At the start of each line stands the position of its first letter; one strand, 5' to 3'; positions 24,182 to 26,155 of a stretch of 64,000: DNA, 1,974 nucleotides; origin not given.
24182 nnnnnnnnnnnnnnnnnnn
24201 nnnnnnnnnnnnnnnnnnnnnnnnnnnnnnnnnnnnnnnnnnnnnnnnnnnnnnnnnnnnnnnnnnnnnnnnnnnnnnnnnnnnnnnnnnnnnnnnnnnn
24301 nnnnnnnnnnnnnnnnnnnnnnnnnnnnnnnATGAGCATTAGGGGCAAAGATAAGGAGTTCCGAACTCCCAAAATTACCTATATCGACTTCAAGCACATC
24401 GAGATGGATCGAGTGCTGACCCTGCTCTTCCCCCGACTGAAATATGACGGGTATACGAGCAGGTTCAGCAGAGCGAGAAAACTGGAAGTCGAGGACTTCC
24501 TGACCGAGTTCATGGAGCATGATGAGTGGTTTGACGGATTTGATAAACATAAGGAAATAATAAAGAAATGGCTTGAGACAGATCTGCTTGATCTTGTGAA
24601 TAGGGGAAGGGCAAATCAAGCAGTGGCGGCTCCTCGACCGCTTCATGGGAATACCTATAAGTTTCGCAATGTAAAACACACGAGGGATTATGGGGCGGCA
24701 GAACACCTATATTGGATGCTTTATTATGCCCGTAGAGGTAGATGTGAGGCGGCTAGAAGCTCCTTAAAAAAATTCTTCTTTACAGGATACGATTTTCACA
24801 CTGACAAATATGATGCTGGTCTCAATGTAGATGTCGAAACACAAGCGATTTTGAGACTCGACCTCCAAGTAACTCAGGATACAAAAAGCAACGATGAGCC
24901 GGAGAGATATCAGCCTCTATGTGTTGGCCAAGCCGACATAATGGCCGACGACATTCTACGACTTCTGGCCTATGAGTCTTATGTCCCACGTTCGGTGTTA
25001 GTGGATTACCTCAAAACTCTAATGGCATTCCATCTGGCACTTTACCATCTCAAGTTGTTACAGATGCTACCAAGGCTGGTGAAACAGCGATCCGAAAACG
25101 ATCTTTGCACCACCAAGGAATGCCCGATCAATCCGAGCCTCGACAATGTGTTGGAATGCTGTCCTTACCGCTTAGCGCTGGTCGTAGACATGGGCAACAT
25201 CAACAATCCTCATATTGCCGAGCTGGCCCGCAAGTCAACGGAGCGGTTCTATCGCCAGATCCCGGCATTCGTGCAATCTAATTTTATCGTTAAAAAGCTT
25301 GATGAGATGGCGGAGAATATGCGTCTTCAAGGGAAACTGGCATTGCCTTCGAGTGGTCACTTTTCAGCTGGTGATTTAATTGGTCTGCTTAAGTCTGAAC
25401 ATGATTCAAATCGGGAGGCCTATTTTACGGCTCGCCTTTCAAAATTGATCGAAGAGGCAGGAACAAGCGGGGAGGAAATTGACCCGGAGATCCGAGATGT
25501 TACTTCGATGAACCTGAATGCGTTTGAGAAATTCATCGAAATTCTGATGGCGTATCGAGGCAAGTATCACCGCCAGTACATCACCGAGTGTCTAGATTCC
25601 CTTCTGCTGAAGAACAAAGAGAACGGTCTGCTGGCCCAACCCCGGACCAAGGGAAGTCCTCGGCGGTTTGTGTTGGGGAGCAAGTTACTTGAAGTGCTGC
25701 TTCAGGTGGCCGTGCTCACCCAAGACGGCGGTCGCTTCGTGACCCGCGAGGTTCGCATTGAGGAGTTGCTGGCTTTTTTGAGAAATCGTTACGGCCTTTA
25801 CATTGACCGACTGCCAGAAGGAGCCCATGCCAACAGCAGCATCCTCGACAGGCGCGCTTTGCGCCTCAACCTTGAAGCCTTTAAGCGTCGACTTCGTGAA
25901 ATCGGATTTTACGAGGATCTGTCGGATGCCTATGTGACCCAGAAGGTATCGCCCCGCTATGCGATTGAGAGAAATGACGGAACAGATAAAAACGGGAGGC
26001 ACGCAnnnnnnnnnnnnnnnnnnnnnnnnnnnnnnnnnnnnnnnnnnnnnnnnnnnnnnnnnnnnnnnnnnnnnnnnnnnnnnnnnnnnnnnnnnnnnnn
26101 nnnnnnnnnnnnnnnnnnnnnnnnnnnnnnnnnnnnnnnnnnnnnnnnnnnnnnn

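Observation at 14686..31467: Candidate novel six-gene defence system: MTase x2, HsdS, NERD-kinase-NTPase, unknown protein, and a nuclease/HerA giant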

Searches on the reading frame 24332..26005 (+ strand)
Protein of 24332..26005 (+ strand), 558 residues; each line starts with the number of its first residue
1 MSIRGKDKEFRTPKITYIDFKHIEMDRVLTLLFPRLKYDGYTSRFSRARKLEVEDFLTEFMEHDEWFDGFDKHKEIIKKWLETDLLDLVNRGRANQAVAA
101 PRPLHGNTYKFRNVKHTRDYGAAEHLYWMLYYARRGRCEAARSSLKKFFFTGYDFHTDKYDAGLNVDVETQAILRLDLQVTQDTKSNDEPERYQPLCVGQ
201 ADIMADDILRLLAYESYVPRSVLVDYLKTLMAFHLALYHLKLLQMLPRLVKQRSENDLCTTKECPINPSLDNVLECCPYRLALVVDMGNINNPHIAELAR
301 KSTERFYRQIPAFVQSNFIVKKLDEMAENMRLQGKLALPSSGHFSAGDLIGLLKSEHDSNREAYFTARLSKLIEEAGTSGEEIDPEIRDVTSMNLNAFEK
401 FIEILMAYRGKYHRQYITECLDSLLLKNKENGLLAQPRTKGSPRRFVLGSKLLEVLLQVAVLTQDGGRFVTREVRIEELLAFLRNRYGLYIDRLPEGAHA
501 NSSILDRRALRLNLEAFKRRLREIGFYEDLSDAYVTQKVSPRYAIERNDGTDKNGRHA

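Call 5: search_protein_families(library=pfam, proteins=[window:24332-26005:+], max_evalue=0.01)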
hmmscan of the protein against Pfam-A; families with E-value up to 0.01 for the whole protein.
window:24332-26005:+ (558 aa): 0 families

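Call 6: search_protein_families(library=padloc, proteins=[window:24332-26005:+], max_evalue=0.01)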
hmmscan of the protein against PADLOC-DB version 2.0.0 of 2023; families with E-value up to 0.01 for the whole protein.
window:24332-26005:+ (558 aa): 3 families
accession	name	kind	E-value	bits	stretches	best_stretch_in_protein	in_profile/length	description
PDLC04139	mad7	-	3.1e-123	410.5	1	13-541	1-504/504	mads_7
PDLC02799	SspG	-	3.4e-09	34.2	1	400-534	371-493/498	SspG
PDLC02802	SspG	-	0.00058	16.8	1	470-535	448-513/519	SspG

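Call 21: search_protein_families(library=ncbifam, proteins=[window:24332-26005:+], max_evalue=0.001)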
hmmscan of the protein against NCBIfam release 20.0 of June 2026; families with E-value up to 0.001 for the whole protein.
window:24332-26005:+ (558 aa): 1 family
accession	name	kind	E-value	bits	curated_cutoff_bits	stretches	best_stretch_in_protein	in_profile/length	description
NF047733.1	antiphage_MADS7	equivalog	1.7e-198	661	410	1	5-543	3-529/529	methylation-associated defense system protein MAD7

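Call 26: find_homologous_proteins(query=window:24332-26005:+, max_evalue=0.00001)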
Query window:24332-26005:+ (558 aa): 1638 proteins with E <= 0.00001 among 8000 candidates; the best 120 are listed.
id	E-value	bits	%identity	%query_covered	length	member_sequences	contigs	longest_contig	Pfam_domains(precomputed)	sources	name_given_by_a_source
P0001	0.0e+0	1270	100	100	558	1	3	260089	PF26611.1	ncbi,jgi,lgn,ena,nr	ncbi:MAG TPA: hypothetical protein PLV42_05580 [bacterium]|nr:hypothetical protein [bacterium]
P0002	0.0e+0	1088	83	100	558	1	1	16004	PF26611.1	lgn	-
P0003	0.0e+0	1072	83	100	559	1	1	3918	PF26611.1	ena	-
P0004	0.0e+0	1070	83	100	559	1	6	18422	PF26611.1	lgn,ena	-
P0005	0.0e+0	1070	83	100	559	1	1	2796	PF26611.1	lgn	-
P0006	0.0e+0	1065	82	100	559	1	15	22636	PF26611.1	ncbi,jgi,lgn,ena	jgi:hypothetical protein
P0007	0.0e+0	1065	82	100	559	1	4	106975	PF26611.1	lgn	-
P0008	0.0e+0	1064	82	100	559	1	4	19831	PF26611.1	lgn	-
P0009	0.0e+0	1064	82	100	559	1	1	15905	PF26611.1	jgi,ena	-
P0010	0.0e+0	1064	82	100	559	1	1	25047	PF26611.1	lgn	-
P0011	0.0e+0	1063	82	100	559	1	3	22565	PF26611.1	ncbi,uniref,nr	ncbi:methylation-associated defense system protein MAD7 [Acidithiobacillus caldus]|uniref:Uncharacte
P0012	0.0e+0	1061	82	100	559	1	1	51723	PF26611.1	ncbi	ncbi:methylation-associated defense system protein MAD7 [Acidithiobacillus caldus]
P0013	0.0e+0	1061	82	100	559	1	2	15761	PF26611.1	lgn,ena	-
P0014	0.0e+0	1061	82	100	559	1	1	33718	PF26611.1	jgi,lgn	jgi:hypothetical protein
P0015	0.0e+0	1060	82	100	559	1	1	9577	PF26611.1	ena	-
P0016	0.0e+0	1058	81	100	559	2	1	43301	PF26611.1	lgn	-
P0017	0.0e+0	1057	81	100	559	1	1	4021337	PF26611.1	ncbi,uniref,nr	ncbi:hypothetical protein Q2E61_03630 [Microbulbifer thermotolerans]|uniref:methylation-associated d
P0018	0.0e+0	1056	82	100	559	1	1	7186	PF26611.1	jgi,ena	-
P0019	0.0e+0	1056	81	100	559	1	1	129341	PF26611.1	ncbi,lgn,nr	ncbi:TPA: hypothetical protein MYQ54_001413 [Escherichia coli]|nr:hypothetical protein [Escherichia 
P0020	0.0e+0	1056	82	100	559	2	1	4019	PF26611.1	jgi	jgi:hypothetical protein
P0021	0.0e+0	1056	81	100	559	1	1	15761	PF26611.1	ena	-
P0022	0.0e+0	1048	82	100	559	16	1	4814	PF26611.1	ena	-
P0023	0.0e+0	1035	80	100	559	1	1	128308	PF26611.1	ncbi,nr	ncbi:MAG: hypothetical protein CTY19_05775 [Methylomonas sp.]|nr:MAG: hypothetical protein CTY19_057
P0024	0.0e+0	1031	79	100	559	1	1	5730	PF26611.1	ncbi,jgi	jgi:hypothetical protein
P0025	0.0e+0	1025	79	100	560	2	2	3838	PF26611.1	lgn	-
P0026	0.0e+0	1022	79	100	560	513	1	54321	PF26611.1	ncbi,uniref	ncbi:methylation-associated defense system protein MAD7 [Aeromonas dhakensis]|uniref:methylation-ass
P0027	0.0e+0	1022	79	100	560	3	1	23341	PF26611.1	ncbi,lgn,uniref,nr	ncbi:methylation-associated defense system protein MAD7 [Burkholderia pseudomallei]|uniref:methylati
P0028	0.0e+0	1022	79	99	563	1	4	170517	PF26611.1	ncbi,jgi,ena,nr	ncbi:MAG TPA: hypothetical protein PK263_01960 [bacterium]|nr:hypothetical protein [bacterium]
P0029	0.0e+0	1021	79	100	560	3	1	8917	PF26611.1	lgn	-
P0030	0.0e+0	1019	78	100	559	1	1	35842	PF26611.1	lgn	-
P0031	0.0e+0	1018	79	100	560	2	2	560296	PF26611.1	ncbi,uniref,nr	ncbi:methylation-associated defense system protein MAD7 [Pseudoxanthomonas spadix]|uniref:methylatio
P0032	0.0e+0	1018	79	100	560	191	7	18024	PF26611.1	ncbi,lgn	-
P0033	0.0e+0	1017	78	100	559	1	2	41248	PF26611.1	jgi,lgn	-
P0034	0.0e+0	1017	79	100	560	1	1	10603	PF26611.1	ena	-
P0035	0.0e+0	1015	78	100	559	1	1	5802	PF26611.1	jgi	jgi:hypothetical protein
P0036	0.0e+0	1014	79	100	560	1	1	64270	PF26611.1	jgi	jgi:hypothetical protein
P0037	0.0e+0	1014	78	100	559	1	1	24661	PF26611.1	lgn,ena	-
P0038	0.0e+0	1014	79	100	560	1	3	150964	PF26611.1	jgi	jgi:hypothetical protein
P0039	0.0e+0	1013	78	100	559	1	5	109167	PF26611.1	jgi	jgi:hypothetical protein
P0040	0.0e+0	1013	79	100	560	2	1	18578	PF26611.1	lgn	-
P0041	0.0e+0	1013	78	100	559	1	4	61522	PF26611.1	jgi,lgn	-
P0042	0.0e+0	1012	78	100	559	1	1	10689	PF26611.1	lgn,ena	-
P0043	0.0e+0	1012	78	100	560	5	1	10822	PF26611.1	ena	-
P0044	0.0e+0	1012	78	100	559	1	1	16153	PF26611.1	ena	-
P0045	0.0e+0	1012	77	100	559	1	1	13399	PF26611.1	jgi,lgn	jgi:hypothetical protein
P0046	0.0e+0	1012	77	100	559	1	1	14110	PF26611.1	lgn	-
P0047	0.0e+0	1011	78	100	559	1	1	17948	PF26611.1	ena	-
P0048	0.0e+0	1011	79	100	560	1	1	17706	PF26611.1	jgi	jgi:hypothetical protein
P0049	0.0e+0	1011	78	100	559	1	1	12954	PF26611.1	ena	-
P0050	0.0e+0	1010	77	100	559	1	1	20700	PF26611.1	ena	-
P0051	0.0e+0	1010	78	100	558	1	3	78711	PF26611.1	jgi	jgi:hypothetical protein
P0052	2.1e-298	1009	78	100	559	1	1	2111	PF26611.1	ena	-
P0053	1.4e-297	1006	78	100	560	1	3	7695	PF26611.1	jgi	jgi:hypothetical protein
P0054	2.8e-297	1005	78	100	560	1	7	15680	PF26611.1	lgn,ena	-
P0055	4.5e-297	1004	78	100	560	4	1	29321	PF26611.1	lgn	-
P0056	6.6e-297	1004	77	100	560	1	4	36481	PF26611.1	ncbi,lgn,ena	-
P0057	1.1e-296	1003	77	100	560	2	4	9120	PF26611.1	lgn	-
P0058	1.4e-296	1003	78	100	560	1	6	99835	PF26611.1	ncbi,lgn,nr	ncbi:MAG: hypothetical protein P4K83_00425 [Terracidiphilus sp.]|nr:hypothetical protein [Terracidip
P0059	1.5e-296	1003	77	100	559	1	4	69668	PF26611.1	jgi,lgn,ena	jgi:hypothetical protein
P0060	1.6e-296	1002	77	100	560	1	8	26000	PF26611.1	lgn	-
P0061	1.6e-296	1002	78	100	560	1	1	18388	PF26611.1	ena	-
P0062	1.7e-296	1002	77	100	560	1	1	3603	PF26611.1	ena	-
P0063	2.3e-296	1002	78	100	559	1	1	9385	PF26611.1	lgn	-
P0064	2.4e-296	1002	78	100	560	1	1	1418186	PF26611.1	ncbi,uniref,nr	ncbi:methylation-associated defense system protein MAD7 [Geomobilimonas luticola]|uniref:Uncharacter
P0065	2.8e-296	1002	78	100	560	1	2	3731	PF26611.1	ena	-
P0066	4.0e-296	1001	79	100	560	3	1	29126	PF26611.1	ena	-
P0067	4.5e-296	1001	77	100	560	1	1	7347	PF26611.1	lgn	-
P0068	6.2e-296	1001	78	100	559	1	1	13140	PF26611.1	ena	-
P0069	9.9e-296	1000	77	100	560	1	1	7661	PF26611.1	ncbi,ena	-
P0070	1.7e-295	999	78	100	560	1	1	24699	PF26611.1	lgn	-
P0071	1.8e-295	999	78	100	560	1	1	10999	PF26611.1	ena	-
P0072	1.8e-295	999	78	100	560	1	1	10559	PF26611.1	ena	-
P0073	1.9e-295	999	77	100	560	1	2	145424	PF26611.1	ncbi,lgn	-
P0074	1.9e-295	999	77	100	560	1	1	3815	PF26611.1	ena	-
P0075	2.9e-295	998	78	100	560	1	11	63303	PF26611.1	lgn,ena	-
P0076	2.9e-295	998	78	100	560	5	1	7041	PF26611.1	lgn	-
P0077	3.0e-295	998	77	100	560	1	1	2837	PF26611.1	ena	-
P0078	3.4e-295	998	76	100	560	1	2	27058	PF26611.1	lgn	-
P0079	3.9e-295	998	77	100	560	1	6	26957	PF26611.1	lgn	-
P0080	4.3e-295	998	77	100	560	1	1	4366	PF26611.1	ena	-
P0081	4.5e-295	998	78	100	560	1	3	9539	PF26611.1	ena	-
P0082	5.0e-295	998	76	100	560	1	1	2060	PF26611.1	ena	-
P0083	5.1e-295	998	77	100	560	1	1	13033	PF26611.1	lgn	-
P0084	5.6e-295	997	77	100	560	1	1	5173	PF26611.1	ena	-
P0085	5.8e-295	997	78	100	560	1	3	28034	PF26611.1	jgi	-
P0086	6.9e-295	997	76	100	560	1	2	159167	PF26611.1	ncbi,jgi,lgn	ncbi:MAG: methylation-associated defense system protein MAD7 [Thiobacillus sp.]|jgi:hypothetical pro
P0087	8.0e-295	997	77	100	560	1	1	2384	PF26611.1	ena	-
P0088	1.1e-294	996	77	100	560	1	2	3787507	PF26611.1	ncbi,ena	-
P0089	1.2e-294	996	77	100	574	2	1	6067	PF26611.1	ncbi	-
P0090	1.3e-294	996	78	100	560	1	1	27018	PF26611.1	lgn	-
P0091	1.4e-294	996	77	100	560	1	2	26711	PF26611.1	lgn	-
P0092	1.4e-294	996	77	100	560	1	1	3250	PF26611.1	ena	-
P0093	1.7e-294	996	76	100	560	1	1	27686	PF26611.1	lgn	-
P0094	1.7e-294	996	76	100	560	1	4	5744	PF26611.1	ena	-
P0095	1.8e-294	996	76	100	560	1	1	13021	PF26611.1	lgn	-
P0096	1.9e-294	996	76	100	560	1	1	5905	PF26611.1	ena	-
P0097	1.9e-294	996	76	100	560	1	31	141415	PF26611.1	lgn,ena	-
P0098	1.9e-294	996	77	100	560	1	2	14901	PF26611.1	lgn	-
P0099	2.0e-294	996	77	100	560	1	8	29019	PF26611.1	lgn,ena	-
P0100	2.2e-294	995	77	100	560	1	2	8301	PF26611.1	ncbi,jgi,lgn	jgi:hypothetical protein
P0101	2.3e-294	995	77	100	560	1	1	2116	PF26611.1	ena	-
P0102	2.5e-294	995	77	100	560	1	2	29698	PF26611.1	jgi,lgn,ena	-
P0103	2.8e-294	995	76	100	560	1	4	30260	PF26611.1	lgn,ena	-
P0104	3.4e-294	995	78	100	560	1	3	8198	PF26611.1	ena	-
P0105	3.6e-294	995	76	100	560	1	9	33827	PF26611.1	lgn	-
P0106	3.6e-294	995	77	100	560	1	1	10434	PF26611.1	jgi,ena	-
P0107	3.6e-294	995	77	100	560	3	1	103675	PF26611.1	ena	-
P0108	4.3e-294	994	78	100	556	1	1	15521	PF26611.1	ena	-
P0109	5.2e-294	994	76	100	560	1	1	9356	PF26611.1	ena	-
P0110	6.8e-294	994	76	100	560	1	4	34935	PF26611.1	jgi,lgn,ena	jgi:hypothetical protein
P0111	7.2e-294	994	76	100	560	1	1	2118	PF26611.1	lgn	-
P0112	7.7e-294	994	76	100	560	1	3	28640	PF26611.1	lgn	-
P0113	8.5e-294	993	78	100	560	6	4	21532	PF26611.1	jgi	-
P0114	8.6e-294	993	76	100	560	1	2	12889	PF26611.1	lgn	-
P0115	8.9e-294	993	76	100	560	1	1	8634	PF26611.1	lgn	-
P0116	9.0e-294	993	77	100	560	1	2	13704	PF26611.1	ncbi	-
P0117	1.1e-293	993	76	100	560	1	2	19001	PF26611.1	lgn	-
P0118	1.2e-293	993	78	100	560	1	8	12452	PF26611.1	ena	-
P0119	1.3e-293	993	76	100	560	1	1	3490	PF26611.1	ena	-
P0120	1.4e-293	993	76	100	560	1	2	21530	PF26611.1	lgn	-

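Call 27: find_related_loci(query=window:24332-26005:+, collection=genome_contigs, flank=10000)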
Query window:24332-26005:+ (558 aa) in genome_contigs; peptide patterns used: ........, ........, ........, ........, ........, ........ (x = any residue, [..] = any of these).
92 stretches matched a pattern; 41 encode a relative of the query (tblastn E <= 1e-3); 41 distinct loci.
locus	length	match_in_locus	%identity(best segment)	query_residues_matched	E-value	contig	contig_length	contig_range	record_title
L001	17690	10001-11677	82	1-558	0e+0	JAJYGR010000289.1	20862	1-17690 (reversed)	MAG: Acidobacteria bacterium isolate DBS1-3.bin155 NODE_4490_length_20862_cov_3.21413, whole genome shotgun sequence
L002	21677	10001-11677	80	1-558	0e+0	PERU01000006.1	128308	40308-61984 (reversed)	MAG: Methylomonas sp. isolate FW.007 FD_1000070_128308, whole genome shotgun sequence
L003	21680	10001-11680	80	1-558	0e+0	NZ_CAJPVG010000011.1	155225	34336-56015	Ralstonia mannitolilytica strain LMG 6866 isolate LMG 6866, whole genome shotgun sequence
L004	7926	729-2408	79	1-558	0e+0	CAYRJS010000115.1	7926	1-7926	MAG TPA_asm: uncultured Aquimonas sp. isolate ERP125879_co1_81 genome assembly, contig: NODE_4461_length_7926_cov_25.632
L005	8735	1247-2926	79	1-558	0e+0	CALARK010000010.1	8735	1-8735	MAG TPA_asm: uncultured Sterolibacteriaceae bacterium isolate SRR3330210_bin.54_CONCOCT_v1.1_MAG genome assembly, contig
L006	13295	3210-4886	79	1-555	0e+0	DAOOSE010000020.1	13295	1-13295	MAG TPA_asm: bacterium isolate AMR_MDS_2527 NODE_5736_length_13295_cov_4.560121, whole genome shotgun sequence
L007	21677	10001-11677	79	1-555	0e+0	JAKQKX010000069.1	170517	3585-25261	MAG: Candidatus Omnitrophota bacterium isolate USDV_maxbin.135_sub k141_1061315, whole genome shotgun sequence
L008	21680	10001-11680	79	1-558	0e+0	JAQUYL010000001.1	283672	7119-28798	MAG: Opitutaceae bacterium isolate STD2_236 NODE_40_length_283672_cov_9.866818_Sandtown_D2, whole genome shotgun sequenc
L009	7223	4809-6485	79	1-555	0e+0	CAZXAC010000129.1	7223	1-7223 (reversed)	MAG TPA_asm: uncultured Lentisphaera sp. isolate binchicken_co111_196 genome assembly, contig: NODE_22841_length_7223_co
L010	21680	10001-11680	79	1-558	0e+0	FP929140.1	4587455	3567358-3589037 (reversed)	gamma proteobacterium HdN1 complete genome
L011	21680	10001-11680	79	1-558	0e+0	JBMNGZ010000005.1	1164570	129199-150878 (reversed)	MAG: Candidatus Hydrogenedentales bacterium isolate SBF912LR0HQ0180 contig_45194, whole genome shotgun sequence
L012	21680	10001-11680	79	1-558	0e+0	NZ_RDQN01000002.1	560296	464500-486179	Pseudoxanthomonas spadix strain DSM 18855 DSM18855T_2, whole genome shotgun sequence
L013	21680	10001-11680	78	1-558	0e+0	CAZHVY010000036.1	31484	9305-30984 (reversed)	MAG TPA_asm: uncultured Geobacter sp. isolate binchicken_co20_405 genome assembly, contig: NODE_3056_length_31484_cov_78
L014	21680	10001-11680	78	1-558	0e+0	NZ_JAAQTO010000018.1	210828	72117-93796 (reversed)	Billgrantia bachuensis strain DX6 contig18, whole genome shotgun sequence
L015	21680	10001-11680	79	1-558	0e+0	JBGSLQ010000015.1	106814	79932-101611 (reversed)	MAG: Desulfomonilaceae bacterium isolate JTS-AC162 k141_1668482, whole genome shotgun sequence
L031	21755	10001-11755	74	1-558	0e+0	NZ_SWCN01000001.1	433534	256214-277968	Desulforhopalus sp. IMCC35007 NODE_1_length_433534_cov_77.393609, whole genome shotgun sequence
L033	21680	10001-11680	74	1-558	0e+0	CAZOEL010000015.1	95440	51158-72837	MAG TPA_asm: uncultured Syntrophobacteraceae bacterium isolate binchicken_co269_257 genome assembly, contig: NODE_224_le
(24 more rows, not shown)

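Call 33: search_solved_structures(query=window:24332-26005:+, max_evalue=1, show_alignments=1)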
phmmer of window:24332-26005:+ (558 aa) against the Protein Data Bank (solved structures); distinct sequences matched with E-value up to 1: 0.

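Call 57: find_encoding_contigs(protein=P0001, flank=10000, max_places=3)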
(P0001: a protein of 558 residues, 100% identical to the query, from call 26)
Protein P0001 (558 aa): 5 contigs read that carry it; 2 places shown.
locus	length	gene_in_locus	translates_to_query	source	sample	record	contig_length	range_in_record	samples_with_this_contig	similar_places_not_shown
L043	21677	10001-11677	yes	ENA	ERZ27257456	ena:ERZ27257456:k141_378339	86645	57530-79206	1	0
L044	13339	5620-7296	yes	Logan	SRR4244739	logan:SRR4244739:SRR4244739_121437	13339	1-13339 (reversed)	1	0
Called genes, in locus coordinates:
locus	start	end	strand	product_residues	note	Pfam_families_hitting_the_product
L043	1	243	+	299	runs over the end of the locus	PF01844:HNH (weak)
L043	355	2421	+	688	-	PF13588:HSDR_N_2 (weak), PF02384:N6_Mtase, PF01170:UPF0020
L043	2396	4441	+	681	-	PF13588:HSDR_N_2, PF02384:N6_Mtase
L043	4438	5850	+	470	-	-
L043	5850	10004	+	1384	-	PF08378:NERD, PF00069:Pkinase, PF07714:PK_Tyr_Ser-Thr, PF14531:Kinase-like (faint), PF01636:APH (faint), PF00069:Pkinase, PF07714:PK_Tyr_Ser-Thr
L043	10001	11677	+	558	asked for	PF26611:MAD7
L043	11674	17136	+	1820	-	-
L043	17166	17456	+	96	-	-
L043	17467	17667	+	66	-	-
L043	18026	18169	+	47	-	-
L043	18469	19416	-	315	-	PF02899:Phage_int_SAM_1, PF13495:Phage_int_SAM_4 (weak), PF00589:Phage_integrase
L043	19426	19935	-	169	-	-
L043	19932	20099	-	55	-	-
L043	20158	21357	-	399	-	PF00712:DNA_pol3_beta (weak), PF02768:DNA_pol3_beta_3 (weak)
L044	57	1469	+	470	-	-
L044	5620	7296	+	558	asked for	PF26611:MAD7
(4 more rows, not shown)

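Call 66: search_dna_similar(query=window:24332-26005:+, collection=plasmids, mode=protein, max_rows=12, rows=spread)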
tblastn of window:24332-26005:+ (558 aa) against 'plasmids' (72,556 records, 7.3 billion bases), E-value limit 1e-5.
Records with a match: 7; places in all: 7; records where one place covers at least 80% of the query: 6.
Best place of each record, by identity: <60% 7.
By first word of the organism name: Piscinibacter 1; Chondrinema 1; Hymenobacter 1; Bacteroides 1; Phocaeicola 1; Bacillus 1; Rhizobium 1.
By predicted mobility (MOB-suite, as given by PLSDB): non-mobilizable 5; mobilizable 1; conjugative 1.
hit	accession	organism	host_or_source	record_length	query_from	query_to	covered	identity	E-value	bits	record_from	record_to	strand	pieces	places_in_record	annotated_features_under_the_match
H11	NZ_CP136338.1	Piscinibacter gummiphilus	single cell,soil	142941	1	551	99%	48.8%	1e-162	520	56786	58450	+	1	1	hypothetical protein | protein kinase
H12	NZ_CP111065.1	Chondrinema litorale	Seaweed,red alga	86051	1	557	100%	32.0%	4e-78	276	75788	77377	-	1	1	hypothetical protein (x2)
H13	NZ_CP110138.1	Hymenobacter sp. YIM 151858-1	whole organism,soil sample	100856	1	545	98%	32.5%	5e-72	258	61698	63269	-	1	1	hypothetical protein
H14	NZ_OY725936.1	Bacteroides finegoldii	-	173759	6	543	96%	31.0%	9e-68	245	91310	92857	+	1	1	hypothetical protein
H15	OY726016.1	Phocaeicola massiliensis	-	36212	3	543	97%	30.0%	9e-62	228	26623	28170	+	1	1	record has no annotation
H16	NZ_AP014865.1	Bacillus thuringiensis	-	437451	8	546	97%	29.6%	5e-61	226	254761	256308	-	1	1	hypothetical protein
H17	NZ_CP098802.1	Rhizobium anhuiense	Trifolium dubium,Cell culture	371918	154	543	70%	23.8%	8e-8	63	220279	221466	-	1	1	hypothetical protein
